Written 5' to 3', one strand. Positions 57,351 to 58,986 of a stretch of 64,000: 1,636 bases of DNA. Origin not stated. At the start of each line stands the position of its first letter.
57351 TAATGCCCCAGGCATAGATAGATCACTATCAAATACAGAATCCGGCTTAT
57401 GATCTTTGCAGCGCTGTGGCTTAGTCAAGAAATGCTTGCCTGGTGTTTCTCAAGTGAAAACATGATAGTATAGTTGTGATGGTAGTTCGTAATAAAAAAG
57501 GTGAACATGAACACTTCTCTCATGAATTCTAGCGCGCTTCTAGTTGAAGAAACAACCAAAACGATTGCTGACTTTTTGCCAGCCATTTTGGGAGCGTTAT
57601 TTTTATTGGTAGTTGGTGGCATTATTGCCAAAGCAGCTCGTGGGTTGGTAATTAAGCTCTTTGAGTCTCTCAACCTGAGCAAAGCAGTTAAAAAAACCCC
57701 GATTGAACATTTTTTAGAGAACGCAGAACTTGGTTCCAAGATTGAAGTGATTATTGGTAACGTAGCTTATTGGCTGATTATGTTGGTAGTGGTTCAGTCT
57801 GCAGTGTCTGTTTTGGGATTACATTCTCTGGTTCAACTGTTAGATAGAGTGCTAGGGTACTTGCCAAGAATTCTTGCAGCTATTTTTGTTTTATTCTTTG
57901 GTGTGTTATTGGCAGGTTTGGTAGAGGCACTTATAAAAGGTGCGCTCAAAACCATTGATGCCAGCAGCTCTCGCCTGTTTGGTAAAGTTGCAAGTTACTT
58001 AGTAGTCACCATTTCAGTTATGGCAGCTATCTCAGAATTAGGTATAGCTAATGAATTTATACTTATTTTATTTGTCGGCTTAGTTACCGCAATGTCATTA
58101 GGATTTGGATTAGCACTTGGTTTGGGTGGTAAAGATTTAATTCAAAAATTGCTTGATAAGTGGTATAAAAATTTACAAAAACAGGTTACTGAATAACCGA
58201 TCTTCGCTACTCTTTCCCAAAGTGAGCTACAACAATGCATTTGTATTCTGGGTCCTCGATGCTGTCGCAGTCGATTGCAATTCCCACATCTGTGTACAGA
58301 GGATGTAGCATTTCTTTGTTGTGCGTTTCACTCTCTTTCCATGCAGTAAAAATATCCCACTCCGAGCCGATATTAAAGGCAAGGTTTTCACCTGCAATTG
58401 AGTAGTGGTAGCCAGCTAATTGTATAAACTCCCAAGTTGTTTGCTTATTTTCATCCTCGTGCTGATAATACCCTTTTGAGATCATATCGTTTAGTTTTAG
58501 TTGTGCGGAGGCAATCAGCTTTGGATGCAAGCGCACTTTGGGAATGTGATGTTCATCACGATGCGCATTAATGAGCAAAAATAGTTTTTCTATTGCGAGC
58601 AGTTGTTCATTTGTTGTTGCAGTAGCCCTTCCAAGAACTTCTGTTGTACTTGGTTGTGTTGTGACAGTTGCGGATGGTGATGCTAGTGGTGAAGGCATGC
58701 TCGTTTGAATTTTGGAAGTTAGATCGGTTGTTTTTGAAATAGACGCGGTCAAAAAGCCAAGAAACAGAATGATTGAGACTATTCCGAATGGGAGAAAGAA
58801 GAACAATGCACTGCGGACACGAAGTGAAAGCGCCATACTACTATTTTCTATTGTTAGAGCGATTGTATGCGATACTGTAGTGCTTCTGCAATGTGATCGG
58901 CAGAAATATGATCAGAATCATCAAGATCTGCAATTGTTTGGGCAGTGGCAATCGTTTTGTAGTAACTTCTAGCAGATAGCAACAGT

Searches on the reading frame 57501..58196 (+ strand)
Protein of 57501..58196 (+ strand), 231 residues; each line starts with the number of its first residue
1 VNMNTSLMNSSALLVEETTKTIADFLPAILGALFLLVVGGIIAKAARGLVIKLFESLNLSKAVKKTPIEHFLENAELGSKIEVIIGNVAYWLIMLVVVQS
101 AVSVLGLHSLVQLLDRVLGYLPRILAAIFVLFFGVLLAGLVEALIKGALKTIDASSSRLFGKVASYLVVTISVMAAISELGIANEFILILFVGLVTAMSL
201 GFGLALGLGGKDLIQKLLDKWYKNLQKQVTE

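Call 77: search_protein_families(library=pfam, proteins=[window:57501-58196:+], max_evalue=0.001)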
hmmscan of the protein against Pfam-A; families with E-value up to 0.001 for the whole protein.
window:57501-58196:+ (231 aa): 1 family
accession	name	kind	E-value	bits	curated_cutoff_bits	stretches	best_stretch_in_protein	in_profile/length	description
PF05552.17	MS_channel_1st_1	-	3.1e-19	69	22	2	19-60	7-48/50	Mechanosensitive ion channel, conserved TM helix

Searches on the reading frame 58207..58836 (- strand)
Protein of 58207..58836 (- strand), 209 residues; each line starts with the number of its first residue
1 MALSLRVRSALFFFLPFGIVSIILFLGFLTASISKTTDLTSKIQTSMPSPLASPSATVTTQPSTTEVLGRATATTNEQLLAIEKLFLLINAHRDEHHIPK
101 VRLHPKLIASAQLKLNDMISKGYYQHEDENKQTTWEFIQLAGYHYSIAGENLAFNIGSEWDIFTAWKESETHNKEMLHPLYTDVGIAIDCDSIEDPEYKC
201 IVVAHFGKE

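Call 77: search_protein_families(library=pfam, proteins=[window:58207-58836:-], max_evalue=0.001)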
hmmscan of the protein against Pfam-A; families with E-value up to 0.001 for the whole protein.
window:58207-58836:- (209 aa): 1 family
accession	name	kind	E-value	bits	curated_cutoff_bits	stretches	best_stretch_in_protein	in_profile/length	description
PF00188.32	CAP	-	2.1e-11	45.2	21.1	1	88-190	3-104/117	Cysteine-rich secretory protein family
